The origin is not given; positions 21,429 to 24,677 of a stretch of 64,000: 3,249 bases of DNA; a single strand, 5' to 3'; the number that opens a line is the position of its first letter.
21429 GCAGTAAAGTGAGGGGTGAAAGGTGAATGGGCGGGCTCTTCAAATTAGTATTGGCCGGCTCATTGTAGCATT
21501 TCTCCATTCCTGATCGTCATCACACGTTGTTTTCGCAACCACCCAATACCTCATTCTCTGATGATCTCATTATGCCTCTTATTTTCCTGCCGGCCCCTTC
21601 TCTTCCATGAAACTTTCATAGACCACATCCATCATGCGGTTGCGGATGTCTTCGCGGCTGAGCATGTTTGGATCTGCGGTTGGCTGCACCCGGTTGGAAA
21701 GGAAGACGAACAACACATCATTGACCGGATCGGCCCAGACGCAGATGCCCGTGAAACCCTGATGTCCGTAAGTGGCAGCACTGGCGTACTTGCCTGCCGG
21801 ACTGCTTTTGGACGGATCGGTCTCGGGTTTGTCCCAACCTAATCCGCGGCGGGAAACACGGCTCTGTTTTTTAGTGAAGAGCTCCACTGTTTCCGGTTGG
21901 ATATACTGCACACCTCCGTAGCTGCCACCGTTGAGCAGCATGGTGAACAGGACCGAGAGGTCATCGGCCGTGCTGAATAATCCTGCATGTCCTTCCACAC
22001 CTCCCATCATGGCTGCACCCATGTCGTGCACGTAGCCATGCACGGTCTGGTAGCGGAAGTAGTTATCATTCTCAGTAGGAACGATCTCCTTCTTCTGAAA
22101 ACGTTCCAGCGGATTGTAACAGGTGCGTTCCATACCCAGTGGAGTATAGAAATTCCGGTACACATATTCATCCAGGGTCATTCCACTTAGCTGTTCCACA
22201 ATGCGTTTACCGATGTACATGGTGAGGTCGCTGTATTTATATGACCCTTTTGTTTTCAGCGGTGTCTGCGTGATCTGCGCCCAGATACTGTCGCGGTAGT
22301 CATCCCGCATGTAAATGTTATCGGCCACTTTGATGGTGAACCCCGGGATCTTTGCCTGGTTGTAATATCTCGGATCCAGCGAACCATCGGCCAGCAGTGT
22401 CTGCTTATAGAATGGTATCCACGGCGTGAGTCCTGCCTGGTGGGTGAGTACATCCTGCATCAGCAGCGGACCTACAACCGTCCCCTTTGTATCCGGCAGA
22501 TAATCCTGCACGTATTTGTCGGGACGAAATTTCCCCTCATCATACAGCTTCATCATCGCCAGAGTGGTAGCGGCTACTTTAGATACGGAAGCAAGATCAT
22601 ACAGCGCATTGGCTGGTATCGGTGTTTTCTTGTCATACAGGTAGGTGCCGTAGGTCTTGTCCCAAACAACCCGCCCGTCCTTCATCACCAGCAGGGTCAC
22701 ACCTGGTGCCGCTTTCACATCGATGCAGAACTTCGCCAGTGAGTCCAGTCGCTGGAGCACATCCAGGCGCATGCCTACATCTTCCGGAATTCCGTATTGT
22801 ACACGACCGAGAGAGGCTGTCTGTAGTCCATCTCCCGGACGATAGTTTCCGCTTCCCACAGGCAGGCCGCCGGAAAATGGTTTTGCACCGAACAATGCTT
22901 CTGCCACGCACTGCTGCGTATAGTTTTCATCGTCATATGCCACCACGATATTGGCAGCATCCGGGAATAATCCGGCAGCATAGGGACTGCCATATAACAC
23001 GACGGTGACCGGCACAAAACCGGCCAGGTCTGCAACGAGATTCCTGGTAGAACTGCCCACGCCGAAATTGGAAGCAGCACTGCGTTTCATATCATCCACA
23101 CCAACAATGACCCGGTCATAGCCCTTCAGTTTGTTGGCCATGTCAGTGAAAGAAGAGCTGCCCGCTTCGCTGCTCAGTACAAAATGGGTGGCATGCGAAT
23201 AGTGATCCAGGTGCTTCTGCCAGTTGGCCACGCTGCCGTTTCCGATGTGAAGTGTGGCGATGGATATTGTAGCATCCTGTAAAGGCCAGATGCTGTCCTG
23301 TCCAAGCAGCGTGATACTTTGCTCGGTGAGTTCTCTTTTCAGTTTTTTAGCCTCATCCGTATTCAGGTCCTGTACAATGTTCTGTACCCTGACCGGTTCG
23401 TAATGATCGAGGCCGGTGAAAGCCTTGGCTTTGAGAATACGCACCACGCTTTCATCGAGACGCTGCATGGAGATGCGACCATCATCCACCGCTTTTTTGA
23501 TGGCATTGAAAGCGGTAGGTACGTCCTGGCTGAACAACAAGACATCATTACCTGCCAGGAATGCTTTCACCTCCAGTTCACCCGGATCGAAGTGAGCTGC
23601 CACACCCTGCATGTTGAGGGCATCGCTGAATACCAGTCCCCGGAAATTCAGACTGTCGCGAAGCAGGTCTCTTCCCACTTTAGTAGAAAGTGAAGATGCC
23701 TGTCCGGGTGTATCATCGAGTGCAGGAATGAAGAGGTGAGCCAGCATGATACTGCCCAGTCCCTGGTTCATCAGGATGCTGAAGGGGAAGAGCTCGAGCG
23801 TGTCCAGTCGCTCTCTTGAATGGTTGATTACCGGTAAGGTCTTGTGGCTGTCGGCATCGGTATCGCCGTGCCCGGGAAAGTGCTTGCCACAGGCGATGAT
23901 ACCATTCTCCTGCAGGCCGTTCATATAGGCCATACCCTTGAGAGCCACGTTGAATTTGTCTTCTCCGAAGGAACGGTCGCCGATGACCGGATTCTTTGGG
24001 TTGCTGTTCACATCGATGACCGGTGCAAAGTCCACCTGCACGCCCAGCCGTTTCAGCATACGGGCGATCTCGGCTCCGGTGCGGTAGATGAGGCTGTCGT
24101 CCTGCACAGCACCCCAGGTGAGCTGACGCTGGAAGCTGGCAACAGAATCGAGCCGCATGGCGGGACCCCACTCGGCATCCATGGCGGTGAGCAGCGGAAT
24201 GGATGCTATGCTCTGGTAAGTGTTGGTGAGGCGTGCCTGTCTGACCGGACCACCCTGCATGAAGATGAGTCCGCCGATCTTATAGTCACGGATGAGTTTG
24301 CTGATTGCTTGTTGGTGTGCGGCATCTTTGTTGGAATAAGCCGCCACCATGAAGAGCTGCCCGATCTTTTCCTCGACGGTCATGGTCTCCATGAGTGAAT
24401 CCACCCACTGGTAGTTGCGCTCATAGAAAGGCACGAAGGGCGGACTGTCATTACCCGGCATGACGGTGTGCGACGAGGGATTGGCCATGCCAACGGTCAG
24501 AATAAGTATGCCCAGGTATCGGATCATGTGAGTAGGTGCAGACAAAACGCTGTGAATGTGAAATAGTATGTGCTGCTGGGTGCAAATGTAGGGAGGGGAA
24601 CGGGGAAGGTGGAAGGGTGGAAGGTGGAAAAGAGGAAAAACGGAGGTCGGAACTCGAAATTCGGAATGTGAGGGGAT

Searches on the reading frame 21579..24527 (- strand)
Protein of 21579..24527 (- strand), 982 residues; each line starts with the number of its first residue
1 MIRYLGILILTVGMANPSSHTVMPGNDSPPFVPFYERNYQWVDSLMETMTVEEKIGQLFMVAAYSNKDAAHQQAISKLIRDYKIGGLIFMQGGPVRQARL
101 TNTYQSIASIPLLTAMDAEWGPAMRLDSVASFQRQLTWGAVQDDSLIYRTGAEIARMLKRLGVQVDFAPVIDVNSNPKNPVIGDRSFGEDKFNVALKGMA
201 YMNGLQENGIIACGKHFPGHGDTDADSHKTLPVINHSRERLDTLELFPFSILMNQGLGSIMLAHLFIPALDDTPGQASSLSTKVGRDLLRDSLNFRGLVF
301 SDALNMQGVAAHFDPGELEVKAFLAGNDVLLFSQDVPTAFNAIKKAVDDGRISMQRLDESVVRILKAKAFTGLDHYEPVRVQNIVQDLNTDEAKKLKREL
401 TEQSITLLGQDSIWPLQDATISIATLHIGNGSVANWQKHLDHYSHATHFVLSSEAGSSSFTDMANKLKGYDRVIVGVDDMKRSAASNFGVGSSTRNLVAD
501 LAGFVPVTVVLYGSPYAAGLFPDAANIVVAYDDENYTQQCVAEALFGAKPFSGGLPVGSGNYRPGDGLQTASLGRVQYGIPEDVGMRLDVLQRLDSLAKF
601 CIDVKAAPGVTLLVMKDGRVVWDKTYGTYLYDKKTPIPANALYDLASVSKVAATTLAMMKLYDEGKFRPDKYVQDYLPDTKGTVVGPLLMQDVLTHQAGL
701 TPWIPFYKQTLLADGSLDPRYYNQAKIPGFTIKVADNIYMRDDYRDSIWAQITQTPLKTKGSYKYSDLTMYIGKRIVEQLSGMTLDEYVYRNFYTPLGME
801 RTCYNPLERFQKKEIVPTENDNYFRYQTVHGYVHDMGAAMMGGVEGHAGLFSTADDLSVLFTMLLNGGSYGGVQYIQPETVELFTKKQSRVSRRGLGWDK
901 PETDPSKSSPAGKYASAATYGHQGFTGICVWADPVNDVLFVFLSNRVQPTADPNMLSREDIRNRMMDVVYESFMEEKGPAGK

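Call 25: find_encoding_contigs(protein=window:21579-24527:-, flank=8000, max_places=8)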
Protein window:21579-24527:- (982 aa): 12 contigs read that carry it; 8 places shown.
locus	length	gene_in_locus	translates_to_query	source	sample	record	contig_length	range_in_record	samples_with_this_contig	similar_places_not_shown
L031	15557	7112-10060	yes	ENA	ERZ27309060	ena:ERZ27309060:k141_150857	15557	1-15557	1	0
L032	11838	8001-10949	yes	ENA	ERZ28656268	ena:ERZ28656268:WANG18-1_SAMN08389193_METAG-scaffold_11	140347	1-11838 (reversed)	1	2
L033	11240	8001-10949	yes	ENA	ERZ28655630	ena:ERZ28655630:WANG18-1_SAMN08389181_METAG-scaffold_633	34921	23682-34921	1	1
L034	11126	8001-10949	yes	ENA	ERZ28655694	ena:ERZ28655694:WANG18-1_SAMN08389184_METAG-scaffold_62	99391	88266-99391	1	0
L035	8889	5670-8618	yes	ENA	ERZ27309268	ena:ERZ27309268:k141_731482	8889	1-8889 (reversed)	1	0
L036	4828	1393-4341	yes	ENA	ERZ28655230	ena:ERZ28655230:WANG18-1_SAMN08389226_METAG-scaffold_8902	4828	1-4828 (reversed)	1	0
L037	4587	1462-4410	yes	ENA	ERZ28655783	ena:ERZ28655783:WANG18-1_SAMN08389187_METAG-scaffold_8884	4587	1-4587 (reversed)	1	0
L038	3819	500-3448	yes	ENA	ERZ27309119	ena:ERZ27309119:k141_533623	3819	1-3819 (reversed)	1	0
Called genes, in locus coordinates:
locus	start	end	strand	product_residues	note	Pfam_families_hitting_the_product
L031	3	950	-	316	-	?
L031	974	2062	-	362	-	PF28535:DUF8431, PF03372:Exo_endo_phos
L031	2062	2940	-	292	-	PF01694:Rhomboid, PF20216:DUF6576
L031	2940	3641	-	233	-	PF01694:Rhomboid, PF08551:DUF1751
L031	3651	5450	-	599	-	PF02518:HATPase_c, PF13589:HATPase_c_3, PF01119:DNA_mis_repair, PF08676:MutL_C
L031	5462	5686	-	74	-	-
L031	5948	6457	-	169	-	-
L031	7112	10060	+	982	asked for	PF00933:Glyco_hydro_3, PF00144:Beta-lactamase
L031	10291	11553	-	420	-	PF02012:BNR (faint), PF18962:Por_Secre_tail (weak)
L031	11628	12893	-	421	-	PF14870:PSII_BNR (faint), PF02012:BNR (faint)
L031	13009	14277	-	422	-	PF18962:Por_Secre_tail (faint)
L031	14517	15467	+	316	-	PF02219:MTHFR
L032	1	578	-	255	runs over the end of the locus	PF13649:Methyltransf_25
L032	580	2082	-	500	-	PF00133:tRNA-synt_1 (faint), PF01406:tRNA-synt_1e, PF09334:tRNA-synt_1g (weak), PF09190:DALR_2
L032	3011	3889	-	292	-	PF01694:Rhomboid, PF20216:DUF6576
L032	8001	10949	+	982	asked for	PF00933:Glyco_hydro_3, PF00144:Beta-lactamase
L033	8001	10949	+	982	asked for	PF00933:Glyco_hydro_3, PF00144:Beta-lactamase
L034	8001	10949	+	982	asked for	PF00933:Glyco_hydro_3, PF00144:Beta-lactamase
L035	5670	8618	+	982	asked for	PF00933:Glyco_hydro_3, PF00144:Beta-lactamase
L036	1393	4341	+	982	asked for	PF00933:Glyco_hydro_3, PF00144:Beta-lactamase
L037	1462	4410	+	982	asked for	PF00933:Glyco_hydro_3, PF00144:Beta-lactamase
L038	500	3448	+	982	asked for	PF00933:Glyco_hydro_3, PF00144:Beta-lactamase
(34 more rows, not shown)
